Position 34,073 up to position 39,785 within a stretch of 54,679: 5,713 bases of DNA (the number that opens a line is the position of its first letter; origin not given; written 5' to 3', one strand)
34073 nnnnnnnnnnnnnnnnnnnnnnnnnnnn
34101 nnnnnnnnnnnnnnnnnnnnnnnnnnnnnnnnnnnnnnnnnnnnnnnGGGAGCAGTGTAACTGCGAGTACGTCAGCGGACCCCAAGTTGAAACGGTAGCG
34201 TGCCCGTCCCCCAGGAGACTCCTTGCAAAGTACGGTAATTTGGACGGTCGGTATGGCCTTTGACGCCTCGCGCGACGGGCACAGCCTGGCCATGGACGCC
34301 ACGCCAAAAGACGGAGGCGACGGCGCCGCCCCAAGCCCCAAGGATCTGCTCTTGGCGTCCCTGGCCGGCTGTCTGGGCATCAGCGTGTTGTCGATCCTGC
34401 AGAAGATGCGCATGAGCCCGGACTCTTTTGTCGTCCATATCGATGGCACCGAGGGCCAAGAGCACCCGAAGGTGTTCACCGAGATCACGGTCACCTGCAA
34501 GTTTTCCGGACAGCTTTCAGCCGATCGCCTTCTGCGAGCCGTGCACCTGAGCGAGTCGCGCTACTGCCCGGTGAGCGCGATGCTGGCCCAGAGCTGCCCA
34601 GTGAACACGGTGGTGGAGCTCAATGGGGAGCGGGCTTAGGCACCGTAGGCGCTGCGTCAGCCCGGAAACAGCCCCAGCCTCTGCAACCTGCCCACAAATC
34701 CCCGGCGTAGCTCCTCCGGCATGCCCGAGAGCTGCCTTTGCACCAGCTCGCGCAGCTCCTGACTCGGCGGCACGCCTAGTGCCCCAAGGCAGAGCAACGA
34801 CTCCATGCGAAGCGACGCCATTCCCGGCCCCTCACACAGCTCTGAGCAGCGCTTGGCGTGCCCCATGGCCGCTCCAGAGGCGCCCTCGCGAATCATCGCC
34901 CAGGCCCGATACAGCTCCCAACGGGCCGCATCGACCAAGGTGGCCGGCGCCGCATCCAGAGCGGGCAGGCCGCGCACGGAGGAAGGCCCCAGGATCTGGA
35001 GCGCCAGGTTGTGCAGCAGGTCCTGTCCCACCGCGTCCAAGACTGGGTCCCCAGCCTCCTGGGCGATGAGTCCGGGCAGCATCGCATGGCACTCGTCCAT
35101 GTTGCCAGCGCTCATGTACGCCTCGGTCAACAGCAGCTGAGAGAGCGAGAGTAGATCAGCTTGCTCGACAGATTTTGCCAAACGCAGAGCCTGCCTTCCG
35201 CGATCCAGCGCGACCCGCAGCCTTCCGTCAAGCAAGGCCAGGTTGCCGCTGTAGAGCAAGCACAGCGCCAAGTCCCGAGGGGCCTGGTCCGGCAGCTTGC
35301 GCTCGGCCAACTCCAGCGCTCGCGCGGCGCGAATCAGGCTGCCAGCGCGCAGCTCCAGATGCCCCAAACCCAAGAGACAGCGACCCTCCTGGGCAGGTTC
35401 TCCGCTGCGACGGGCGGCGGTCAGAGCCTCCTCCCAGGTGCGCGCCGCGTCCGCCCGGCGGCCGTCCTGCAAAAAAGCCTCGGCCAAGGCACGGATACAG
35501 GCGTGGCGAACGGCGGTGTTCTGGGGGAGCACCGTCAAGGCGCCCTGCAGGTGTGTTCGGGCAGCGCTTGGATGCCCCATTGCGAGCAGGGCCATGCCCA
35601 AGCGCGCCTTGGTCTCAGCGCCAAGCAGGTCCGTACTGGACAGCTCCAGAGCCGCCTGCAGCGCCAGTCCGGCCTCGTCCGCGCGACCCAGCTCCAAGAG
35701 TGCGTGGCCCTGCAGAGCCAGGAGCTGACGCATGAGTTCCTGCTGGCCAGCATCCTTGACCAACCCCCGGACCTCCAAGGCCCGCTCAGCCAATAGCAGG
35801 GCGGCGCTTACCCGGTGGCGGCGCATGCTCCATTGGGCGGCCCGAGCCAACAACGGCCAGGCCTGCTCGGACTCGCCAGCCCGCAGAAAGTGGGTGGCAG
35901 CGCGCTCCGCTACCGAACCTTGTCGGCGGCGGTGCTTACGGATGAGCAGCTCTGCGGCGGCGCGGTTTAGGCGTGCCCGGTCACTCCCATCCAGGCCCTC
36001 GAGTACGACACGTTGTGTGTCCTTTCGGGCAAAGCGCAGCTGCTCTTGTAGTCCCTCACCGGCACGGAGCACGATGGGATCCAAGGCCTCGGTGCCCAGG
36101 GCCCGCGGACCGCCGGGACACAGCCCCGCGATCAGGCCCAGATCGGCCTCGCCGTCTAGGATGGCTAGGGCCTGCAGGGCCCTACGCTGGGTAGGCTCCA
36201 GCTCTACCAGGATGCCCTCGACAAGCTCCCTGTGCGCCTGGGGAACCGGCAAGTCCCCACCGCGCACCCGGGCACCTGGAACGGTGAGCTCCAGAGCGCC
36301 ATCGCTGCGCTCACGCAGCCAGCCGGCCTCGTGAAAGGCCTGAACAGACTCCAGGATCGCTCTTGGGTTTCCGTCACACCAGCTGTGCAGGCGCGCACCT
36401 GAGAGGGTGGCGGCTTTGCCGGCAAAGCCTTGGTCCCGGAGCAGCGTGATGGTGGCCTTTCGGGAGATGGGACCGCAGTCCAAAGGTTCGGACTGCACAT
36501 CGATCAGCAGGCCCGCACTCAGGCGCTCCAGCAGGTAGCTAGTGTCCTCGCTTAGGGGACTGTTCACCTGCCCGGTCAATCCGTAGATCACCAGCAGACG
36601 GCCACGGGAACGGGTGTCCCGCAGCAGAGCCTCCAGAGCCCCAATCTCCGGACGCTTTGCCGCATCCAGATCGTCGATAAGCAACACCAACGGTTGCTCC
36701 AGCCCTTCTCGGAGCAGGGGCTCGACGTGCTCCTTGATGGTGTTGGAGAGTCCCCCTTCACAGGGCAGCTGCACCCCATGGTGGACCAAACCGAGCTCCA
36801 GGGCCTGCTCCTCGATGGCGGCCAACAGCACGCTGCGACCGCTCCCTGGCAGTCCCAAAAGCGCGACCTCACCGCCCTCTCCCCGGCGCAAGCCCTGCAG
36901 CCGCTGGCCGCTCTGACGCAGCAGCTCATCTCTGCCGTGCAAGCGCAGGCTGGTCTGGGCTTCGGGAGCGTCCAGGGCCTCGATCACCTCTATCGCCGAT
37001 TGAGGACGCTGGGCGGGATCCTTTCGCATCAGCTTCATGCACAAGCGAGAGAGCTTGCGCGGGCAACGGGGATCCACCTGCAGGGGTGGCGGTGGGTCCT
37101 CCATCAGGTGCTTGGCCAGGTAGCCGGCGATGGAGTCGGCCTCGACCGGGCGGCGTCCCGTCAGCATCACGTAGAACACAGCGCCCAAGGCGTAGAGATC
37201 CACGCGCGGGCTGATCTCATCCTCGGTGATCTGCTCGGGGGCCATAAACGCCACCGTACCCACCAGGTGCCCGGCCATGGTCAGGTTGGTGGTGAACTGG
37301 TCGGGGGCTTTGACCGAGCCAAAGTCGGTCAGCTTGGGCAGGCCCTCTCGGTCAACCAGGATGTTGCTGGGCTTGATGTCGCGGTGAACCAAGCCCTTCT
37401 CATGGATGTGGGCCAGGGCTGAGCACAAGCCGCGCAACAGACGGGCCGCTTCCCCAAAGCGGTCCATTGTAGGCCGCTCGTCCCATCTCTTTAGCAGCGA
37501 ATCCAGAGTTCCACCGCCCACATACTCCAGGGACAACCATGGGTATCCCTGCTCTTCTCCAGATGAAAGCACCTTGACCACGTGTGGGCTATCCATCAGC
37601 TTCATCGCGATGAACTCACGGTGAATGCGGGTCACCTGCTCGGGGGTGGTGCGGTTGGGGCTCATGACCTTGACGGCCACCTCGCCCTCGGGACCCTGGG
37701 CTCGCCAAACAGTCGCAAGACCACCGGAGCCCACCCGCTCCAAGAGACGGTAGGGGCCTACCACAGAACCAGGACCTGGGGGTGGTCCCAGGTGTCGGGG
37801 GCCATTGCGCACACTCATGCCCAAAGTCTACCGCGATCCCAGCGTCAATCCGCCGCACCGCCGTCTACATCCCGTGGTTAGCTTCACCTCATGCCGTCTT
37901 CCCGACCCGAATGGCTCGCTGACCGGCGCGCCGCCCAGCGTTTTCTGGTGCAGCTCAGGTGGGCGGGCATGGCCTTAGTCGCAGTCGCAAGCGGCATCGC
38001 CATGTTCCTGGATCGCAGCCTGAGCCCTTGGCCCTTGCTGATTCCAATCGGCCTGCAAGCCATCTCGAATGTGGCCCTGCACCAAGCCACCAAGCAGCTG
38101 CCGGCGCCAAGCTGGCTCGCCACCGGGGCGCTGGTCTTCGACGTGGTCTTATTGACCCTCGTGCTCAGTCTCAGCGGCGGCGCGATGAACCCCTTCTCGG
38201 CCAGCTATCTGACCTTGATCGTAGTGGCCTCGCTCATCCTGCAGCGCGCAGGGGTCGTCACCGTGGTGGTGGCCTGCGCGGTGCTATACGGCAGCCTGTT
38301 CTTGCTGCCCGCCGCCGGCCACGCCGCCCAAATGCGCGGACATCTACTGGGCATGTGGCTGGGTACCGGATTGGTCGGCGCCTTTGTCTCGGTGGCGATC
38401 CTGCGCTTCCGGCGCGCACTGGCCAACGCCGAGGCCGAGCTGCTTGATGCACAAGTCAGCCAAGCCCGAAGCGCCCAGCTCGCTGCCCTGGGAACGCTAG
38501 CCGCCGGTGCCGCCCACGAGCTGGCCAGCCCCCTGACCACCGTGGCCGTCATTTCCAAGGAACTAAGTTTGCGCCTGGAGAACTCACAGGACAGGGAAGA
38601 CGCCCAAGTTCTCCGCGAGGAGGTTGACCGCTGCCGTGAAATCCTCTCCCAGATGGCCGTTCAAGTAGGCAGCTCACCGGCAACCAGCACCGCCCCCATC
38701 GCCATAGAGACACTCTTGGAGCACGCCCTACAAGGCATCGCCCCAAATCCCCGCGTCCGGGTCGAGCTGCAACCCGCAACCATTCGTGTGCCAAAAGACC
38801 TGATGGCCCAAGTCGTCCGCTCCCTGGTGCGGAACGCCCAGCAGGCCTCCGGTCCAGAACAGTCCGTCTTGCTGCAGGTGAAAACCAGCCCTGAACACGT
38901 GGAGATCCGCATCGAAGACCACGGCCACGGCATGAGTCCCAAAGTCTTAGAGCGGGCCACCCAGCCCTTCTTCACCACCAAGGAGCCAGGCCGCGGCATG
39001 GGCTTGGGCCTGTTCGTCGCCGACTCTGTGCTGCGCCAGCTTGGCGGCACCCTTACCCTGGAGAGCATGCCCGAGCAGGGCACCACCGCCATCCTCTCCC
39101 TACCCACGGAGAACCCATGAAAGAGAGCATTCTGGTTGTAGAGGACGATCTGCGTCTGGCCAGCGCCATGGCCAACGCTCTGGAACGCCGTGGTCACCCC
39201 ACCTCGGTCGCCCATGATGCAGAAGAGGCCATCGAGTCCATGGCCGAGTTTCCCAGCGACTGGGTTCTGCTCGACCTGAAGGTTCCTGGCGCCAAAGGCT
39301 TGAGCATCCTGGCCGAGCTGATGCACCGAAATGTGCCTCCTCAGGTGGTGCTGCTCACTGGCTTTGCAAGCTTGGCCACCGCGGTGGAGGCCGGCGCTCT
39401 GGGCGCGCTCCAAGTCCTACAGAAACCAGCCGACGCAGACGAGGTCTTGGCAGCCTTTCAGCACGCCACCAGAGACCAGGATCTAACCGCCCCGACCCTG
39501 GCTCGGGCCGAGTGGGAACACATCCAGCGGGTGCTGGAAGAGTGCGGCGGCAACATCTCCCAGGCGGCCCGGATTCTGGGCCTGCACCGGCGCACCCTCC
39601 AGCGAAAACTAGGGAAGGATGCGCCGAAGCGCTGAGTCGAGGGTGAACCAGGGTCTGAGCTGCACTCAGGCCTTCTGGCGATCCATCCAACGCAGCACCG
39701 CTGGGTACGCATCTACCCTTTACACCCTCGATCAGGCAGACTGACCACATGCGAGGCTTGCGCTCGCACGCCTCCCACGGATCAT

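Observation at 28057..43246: Array of four kinase / P-loop NTPase / TPR giants, each paired with a small stress or signalling gene, showing reciprocal motif degeneration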

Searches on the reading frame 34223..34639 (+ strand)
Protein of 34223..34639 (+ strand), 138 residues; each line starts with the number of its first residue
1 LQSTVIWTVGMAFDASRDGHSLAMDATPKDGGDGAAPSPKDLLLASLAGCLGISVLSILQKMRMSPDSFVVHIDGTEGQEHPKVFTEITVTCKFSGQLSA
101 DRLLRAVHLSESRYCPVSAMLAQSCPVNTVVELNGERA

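Call 4: search_protein_families(library=pfam, proteins=[window:34223-34639:+], max_evalue=0.01)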
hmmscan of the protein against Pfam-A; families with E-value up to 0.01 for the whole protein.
window:34223-34639:+ (138 aa): 1 family
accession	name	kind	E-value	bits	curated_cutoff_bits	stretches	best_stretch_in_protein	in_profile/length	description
PF02566.24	OsmC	-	1.6e-19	70.6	27.5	1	32-129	1-99/100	OsmC-like protein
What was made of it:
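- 34223..34639 (+): OsmC-like gene, a lineage-specific insertion between K4 and K3. It is not part of the conserved cassette. Pfam OsmC (call 4).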

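Call 22: search_protein_families(library=padloc, proteins=[window:34223-34639:+], max_evalue=0.001)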
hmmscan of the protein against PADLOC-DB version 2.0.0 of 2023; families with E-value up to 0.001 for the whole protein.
window:34223-34639:+ (138 aa): 0 families

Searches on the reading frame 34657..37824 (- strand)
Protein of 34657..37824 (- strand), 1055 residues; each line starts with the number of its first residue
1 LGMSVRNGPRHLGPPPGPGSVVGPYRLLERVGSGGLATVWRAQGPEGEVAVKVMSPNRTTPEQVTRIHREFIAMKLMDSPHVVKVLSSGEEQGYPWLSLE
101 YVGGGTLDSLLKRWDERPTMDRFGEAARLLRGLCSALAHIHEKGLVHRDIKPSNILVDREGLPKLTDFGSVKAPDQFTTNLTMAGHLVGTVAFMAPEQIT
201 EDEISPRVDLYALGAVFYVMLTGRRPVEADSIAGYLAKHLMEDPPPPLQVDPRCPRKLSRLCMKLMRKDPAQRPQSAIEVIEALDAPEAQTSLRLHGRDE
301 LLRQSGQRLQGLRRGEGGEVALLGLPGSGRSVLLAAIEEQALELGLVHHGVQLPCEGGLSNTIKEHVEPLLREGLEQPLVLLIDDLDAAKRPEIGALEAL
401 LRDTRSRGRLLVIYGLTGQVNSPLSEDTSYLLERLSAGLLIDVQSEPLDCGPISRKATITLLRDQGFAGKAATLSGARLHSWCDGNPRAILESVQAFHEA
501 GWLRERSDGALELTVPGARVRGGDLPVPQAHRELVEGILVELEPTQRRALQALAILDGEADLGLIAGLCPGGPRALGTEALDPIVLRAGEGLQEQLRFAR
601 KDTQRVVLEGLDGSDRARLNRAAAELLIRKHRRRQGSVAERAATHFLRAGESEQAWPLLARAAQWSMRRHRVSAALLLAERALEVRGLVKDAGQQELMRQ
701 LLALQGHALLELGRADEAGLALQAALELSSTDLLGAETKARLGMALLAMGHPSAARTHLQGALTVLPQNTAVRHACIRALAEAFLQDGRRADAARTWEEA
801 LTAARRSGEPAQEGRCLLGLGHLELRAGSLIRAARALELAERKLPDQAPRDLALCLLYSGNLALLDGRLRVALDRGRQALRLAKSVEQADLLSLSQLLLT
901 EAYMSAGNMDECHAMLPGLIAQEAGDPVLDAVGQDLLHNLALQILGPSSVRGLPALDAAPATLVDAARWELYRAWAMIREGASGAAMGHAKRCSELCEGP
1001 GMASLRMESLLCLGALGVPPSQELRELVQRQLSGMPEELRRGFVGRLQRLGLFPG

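Call 3: search_protein_families(library=pfam, proteins=[window:34657-37824:-], max_evalue=0.01)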
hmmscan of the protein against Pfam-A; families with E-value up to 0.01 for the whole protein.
window:34657-37824:- (1055 aa): 11 families
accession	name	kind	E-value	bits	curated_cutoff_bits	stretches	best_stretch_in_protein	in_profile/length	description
PF00069.31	Pkinase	-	2e-45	155.7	31.7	1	25-275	1-253/263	Protein kinase domain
PF07714.23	PK_Tyr_Ser-Thr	-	3.8e-31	108.8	23.1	1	27-275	3-250/258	Protein tyrosine and serine/threonine kinase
PF17874.7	TPR_MalT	-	2.7e-07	30.7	45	1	737-916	2-184/336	MalT-like TPR region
PF03109.22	ABC1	-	6.1e-06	26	22.9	1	97-179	145-222/244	ABC1 atypical kinase-like domain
PF13424.12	TPR_12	-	3.1e-05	24.5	30.1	1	704-766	8-75/77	Tetratricopeptide repeat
PF13191.12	AAA_16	-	0.00013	23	32.6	2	295-353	2-63/167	AAA ATPase domain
PF17667.7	Pkinase_fungal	-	0.00052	19.3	24.1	1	125-221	284-384/387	Fungal protein kinase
PF07719.23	TPR_2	-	0.00061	20.2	27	0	702-730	4-32/34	Tetratricopeptide repeat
PF14531.12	Kinase-like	-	0.0013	18.5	25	1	125-178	144-200/289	Kinase-like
PF13181.12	TPR_8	-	0.0014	19.1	25.7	0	702-730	4-32/34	Tetratricopeptide repeat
PF14559.12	TPR_19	-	0.006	17.3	25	0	709-773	1-62/68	Tetratricopeptide repeat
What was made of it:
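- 34657..37818 (-): K4: canonical kinase, a NOD with Walker A Arg and no sensor-1 Arg, and a TPR region. Pkinase; AAA_16 at only 23 bits, below the cut-off; TPR_MalT weak (call 3).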

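Call 22: search_protein_families(library=padloc, proteins=[window:34657-37818:-], max_evalue=0.001)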
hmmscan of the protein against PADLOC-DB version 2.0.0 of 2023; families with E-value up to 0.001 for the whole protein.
window:34657-37818:- (1053 aa): 33 families (the best 25 are shown)
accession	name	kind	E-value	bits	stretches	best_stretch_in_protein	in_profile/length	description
PDLC04042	PD-T4-6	-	3.7e-71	238.2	1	19-289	7-276/292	-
PDLC04053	PD-T4-6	-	2.1e-69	232.4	1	17-290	5-276/311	-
PDLC04061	PD-T4-6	-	8.4e-65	218.2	1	20-286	15-284/510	-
PDLC04138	mad6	-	3.6e-64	215.8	1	20-283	50-311/659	mads_6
PDLC04043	PD-T4-6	-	4.9e-62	208.5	1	16-284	10-276/452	-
PDLC04054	PD-T4-6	-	1.1e-61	207.2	1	17-290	6-278/347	-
PDLC04039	PD-T4-6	-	4.5e-58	195.3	1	17-285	10-275/458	-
PDLC04047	PD-T4-6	-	8.2e-55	184.1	1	19-283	8-270/327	-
PDLC04060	PD-T4-6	-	4.3e-54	182.2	1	21-287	8-271/486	-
PDLC04041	PD-T4-6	-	7.8e-53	178.3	1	16-284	23-292/443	-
PDLC04057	PD-T4-6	-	9.9e-51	171.1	1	20-284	7-269/443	-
PDLC04048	PD-T4-6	-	1.4e-47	160.8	1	21-283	10-270/354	-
PDLC04052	PD-T4-6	-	9.3e-45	151.7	1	20-278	8-269/496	-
PDLC04040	PD-T4-6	-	8.3e-44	148.2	1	29-282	2-262/547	-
PDLC04050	PD-T4-6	-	2e-41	140.4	1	17-282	59-323/480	-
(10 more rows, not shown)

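Call 23: search_protein_families(library=ncbifam, proteins=[window:34657-37818:-], max_evalue=0.001)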
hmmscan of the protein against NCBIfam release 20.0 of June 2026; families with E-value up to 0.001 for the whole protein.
window:34657-37818:- (1053 aa): 16 families
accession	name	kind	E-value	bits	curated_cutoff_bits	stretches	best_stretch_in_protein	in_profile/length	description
NF033483.0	PknB_PASTA_kin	equivalog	6.6e-67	226.8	450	1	22-286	8-269/563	Stk1 family PASTA domain-containing Ser/Thr kinase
NF052427.1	StpK7MSMEG_1200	equivalog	2.1e-49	168.5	900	1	20-283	6-266/601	serine/threonine protein kinase StpK7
NF047741.1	antiphage_MADS6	equivalog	1.3e-37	129.6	460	2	118-287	295-462/612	methylation-associated defense system protein kinase MAD6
TIGR03903.1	TOMM_kin_cyc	equivalog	2.4e-30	105.2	705.75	1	46-282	5-244/1267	TOMM system kinase/cyclase fusion protein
NF038150.1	lanthi_synth_IV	equivalog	6.9e-29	100.7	650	1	72-298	246-470/851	class IV lanthionine synthetase LanL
NF009651.0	PRK13184.1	equivalog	1e-26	93.2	839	1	21-283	2-288/932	serine/threonine-protein kinase PknD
NF053615.1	SerThrKinAfsKStmc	equivalog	5.6e-24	84.8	1300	1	20-274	12-257/809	protein serine/threonine kinase AfsK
NF033442.0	BREX_PglW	equivalog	6.9e-17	60.5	990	2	21-158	512-645/1391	BREX system serine/threonine kinase PglW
NF038151.1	lanthi_synth_III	equivalog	1.9e-13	49.7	575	1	61-226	266-430/833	class III lanthionine synthetase LanKC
NF043056.1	T4SS_LegK1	equivalog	4.9e-09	35.3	550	1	136-214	203-279/516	Dot/Icm T4SS effector kinase LegK1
NF058632.1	SerThrKinPrkT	equivalog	1.7e-05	24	280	1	23-157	23-152/322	serine/threonine protein kinase PrkT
TIGR03420.1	DnaA_homol_Hda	equivalog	4.2e-05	23.2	194.8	1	307-443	29-158/226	DnaA regulatory inactivator Hda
TIGR03724.2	arch_bud32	equivalog_domain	5.4e-05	22.8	125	1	95-168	70-130/193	KEOPS complex kinase/ATPase Bud32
TIGR02917.1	PEP_TPR_lipo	equivalog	0.00015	19.8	312.2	1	740-925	301-465/899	XrtA/PEP-CTERM system TPR-repeat protein PrsT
NF053720.1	NsdA_fam_reg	subfamily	0.00074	19.1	75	1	734-804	329-400/432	NsdA family TPR-like regulatory protein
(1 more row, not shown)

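Call 37: find_related_loci(query=A2, collection=metagenome_contigs, flank=10000)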
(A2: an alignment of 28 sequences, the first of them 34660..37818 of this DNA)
Query A2 (1053 aa) in metagenome_contigs; peptide patterns used: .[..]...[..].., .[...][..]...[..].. (x = any residue, [..] = any of these).
600 stretches matched a pattern (row limit reached: there are more); 595 encode a relative of the query (tblastn E <= 1e-3); the best 80 are kept; 80 distinct loci.
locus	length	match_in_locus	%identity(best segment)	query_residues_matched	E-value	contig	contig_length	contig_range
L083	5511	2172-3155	33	21-333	2e-44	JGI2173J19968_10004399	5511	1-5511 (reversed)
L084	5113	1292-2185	37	23-323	2e-44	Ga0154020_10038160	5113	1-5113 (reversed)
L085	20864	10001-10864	34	3-288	1e-44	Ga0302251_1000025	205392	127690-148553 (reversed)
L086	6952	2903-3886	33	21-331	5e-44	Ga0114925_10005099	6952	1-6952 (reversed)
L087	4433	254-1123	37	5-282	2e-42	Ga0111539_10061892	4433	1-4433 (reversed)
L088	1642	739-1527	35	20-283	5e-44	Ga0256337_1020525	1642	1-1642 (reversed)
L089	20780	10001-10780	38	17-278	9e-42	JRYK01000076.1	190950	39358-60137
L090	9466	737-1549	36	21-298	5e-41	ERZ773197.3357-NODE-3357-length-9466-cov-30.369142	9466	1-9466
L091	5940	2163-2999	32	2-275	1e-40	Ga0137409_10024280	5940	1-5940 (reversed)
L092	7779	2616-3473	33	17-282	3e-40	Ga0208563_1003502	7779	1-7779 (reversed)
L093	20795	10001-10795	35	19-282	4e-40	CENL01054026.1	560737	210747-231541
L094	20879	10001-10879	32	21-313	4e-40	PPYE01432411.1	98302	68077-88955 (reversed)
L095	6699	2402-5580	33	13-293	3e-40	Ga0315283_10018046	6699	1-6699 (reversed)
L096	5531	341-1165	35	17-283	6e-40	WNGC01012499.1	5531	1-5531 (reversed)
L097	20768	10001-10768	36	21-278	7e-40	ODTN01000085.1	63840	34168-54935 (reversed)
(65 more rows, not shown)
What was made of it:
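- Tried and rejected: A metagenome_contigs scan with a K4-family alignment (call 37).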

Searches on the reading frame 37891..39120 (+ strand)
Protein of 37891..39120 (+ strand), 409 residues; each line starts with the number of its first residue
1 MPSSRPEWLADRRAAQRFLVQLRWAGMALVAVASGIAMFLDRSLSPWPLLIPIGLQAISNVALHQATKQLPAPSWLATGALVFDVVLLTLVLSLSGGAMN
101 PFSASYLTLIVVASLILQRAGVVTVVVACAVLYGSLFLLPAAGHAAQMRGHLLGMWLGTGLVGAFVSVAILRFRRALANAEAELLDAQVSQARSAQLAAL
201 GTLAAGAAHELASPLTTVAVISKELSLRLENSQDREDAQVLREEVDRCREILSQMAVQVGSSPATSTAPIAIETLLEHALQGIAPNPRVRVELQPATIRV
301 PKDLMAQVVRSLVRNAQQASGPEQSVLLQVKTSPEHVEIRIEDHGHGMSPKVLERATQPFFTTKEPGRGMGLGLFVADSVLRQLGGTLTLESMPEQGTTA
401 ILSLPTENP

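Call 4: search_protein_families(library=pfam, proteins=[window:37891-39120:+], max_evalue=0.01)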
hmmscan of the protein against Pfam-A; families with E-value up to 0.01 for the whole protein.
window:37891-39120:+ (409 aa): 4 families
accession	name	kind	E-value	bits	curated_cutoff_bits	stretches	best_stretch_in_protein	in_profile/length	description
PF02518.31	HATPase_c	-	4.9e-21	75.7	26.4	1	303-407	4-110/111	Histidine kinase-, DNA gyrase B-, and HSP90-like ATPase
PF00512.31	HisKA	-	3.4e-06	27.4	26.9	1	200-255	2-57/66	His Kinase A (phospho-acceptor) domain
PF13581.12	HATPase_c_2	-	2.8e-05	24.5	27.4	1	318-374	48-104/127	Histidine kinase-like ATPase domain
PF13589.12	HATPase_c_3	-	5.2e-05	23.7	25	1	306-393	4-93/137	Histidine kinase-, DNA gyrase B-, and HSP90-like ATPase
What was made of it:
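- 37891..39635 (+): RegB/RegA-like histidine kinase and response regulator, a lineage-specific insertion between K5 and K4. Pfam (call 4).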

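Call 23: search_protein_families(library=ncbifam, proteins=[window:37891-39120:+], max_evalue=0.001)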
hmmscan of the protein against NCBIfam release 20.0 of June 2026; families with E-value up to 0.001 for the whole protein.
window:37891-39120:+ (409 aa): 76 families (the best 25 are shown)
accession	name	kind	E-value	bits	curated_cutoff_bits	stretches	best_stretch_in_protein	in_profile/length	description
NF033792.0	ActS_PrrB_HisK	equivalog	2.1e-57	194.9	350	1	17-402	11-413/423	ActS/PrrB/RegB family redox-sensitive histidine kinase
NF045988.1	HisKinRegBRhodob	equivalog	2.7e-41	141.4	570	1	17-391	21-417/462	sensor histidine kinase RegB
NF007688.0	PRK10364.1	equivalog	8.3e-36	123.7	479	1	164-406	207-451/460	two-component system sensor histidine kinase ZraS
NF008468.0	PRK11360.1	equivalog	7.1e-33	113.8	646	1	188-407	384-609/616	two-component system sensor histidine kinase AtoS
TIGR02916.1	PEP_his_kin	equivalog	2.1e-26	92.7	300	1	188-405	461-679/679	XrtA/PEP-CTERM system histidine kinase PrsK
NF053867.1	SprKinKinDBac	equivalog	6.8e-25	87.5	775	1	191-408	277-499/500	sporulation kinase KinD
NF040750.1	tetrathio_HK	equivalog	1.7e-24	86.3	750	1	164-395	302-543/555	tetrathionate respiration histidine kinase TtrS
NF010411.0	PRK13837.1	equivalog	4.9e-22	77.7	647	1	175-407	427-676/828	two-component system VirA-like sensor kinase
NF052574.1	HisKinEspCMyxo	equivalog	1.8e-21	76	1200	1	195-406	412-637/785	serine histidine kinase EspC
NF010076.0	PRK13557.1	subfamily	1.3e-20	73.4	631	1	302-407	290-395/540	histidine kinase famiy protein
NF038348.1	T2SS_HK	subfamily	1.8e-19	69.6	450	1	305-405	472-572/574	histidine kinase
NF047497.1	HK_LIC_12097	equivalog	1.9e-18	66.4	500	1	193-406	143-366/367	LIC_12097 family sensor histidine kinase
NF046020.1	HisKinCckABruc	equivalog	4.9e-18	64.4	1000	1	333-405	634-706/868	cell cycle histidine kinase CckA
NF008312.0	PRK11100.1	equivalog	9.1e-18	64.3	356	1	208-407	264-475/477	two-component system sensor histidine kinase CreC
NF052573.1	HisKinEspAMyxo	equivalog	1.2e-17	63.3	1400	1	182-404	368-609/755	serine histidine kinase EspA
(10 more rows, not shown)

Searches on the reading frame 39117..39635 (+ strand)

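Call 4: search_protein_families(library=pfam, proteins=[window:39117-39635:+], max_evalue=0.01)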
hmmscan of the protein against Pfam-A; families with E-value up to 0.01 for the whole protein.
window:39117-39635:+ (172 aa): 7 families
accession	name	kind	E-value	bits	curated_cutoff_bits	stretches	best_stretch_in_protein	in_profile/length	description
PF00072.30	Response_reg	-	6.6e-20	71.8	30.2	1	5-114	1-110/111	Response regulator receiver domain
PF02954.25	HTH_8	-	6.1e-15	55.1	22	1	128-167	2-41/42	Bacterial regulatory protein, Fis family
PF13556.12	HTH_30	-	3.5e-05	23.9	27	1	142-167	10-35/59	PucR C-terminal helix-turn-helix domain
PF20432.4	Xre-like-HTH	-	4e-05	24.3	25.8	1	123-168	2-47/63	Antitoxin Xre-like helix-turn-helix domain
PF13551.12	HTH_29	-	0.00046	20.7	28.1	1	141-163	10-31/64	Winged helix-turn helix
PF13518.12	HTH_28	-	0.0027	18.2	25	1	136-163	6-31/52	Helix-turn-helix domain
PF13384.12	HTH_23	-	0.0028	17.9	24.6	1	137-163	12-36/50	Homeodomain-like domain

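Call 23: search_protein_families(library=ncbifam, proteins=[window:39117-39635:+], max_evalue=0.001)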
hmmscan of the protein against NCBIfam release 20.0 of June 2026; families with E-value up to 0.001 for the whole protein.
window:39117-39635:+ (172 aa): 87 families (the best 25 are shown)
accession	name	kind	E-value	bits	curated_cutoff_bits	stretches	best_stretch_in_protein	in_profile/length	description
NF033791.1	ActR_PrrA_rreg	equivalog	2.8e-41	141.4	250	1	3-171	2-173/173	ActR/PrrA/RegA family redox response regulator transcription factor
NF008469.0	PRK11361.1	equivalog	2.1e-21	76.2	714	1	3-119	5-121/461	acetoacetate metabolism transcriptional regulator AtoC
TIGR01818.1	ntrC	equivalog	1.5e-19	70.1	558.6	1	5-122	1-118/463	nitrogen regulation protein NR(I)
NF007689.0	PRK10365.1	equivalog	7.9e-18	64.5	760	1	4-118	7-121/441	sigma-54-dependent response regulator transcription factor ZraR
NF041946.1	LuxO_transreg_Vib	equivalog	8.2e-18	64.4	800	1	8-121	2-115/463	quorum-sensing sigma-54 dependent transcriptional regulator LuxO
NF051870.1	NAssimRespRegNtrX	equivalog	3.7e-17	62.3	600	1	4-123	3-124/452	nitrogen assimilation response regulator NtrX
NF006900.1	PRK09390.1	equivalog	6.4e-17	61.7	255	1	3-127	5-129/203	response regulator FixJ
NF047793.1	ResRegPgtA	equivalog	4.5e-15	55.4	650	1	3-135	6-135/414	two-component system response regulator PgtA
NF008176.1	PRK10923.1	equivalog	7.2e-15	54.5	620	1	4-117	5-118/469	nitrogen regulation protein NR(I)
NF040749.1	tetrathio_RR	equivalog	9.5e-15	54.8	290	1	5-121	2-118/191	tetrathionate respiration response regulator TtrR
TIGR02915.1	PEP_resp_reg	equivalog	2.9e-14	52.8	502.6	1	5-119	1-118/445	PEP-CTERM-box response regulator transcription factor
NF011695.0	PRK15115.1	equivalog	8.2e-13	47.9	763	1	4-119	8-123/445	two-component system response regulator GlrR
NF007005.1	PRK09468.1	equivalog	1.3e-12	47.7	331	1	2-136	3-137/237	osmolarity response regulator transcription factor OmpR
NF040689.1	MtrAB_MtrA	equivalog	2.7e-12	46.5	300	1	5-122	1-117/219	MtrAB system response regulator MtrA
NF053512.1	nitric_RR_NosR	exception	1.1e-11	44.4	400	1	5-124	1-121/422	response regulator c-di-GMP phosphodiesterase, NosR family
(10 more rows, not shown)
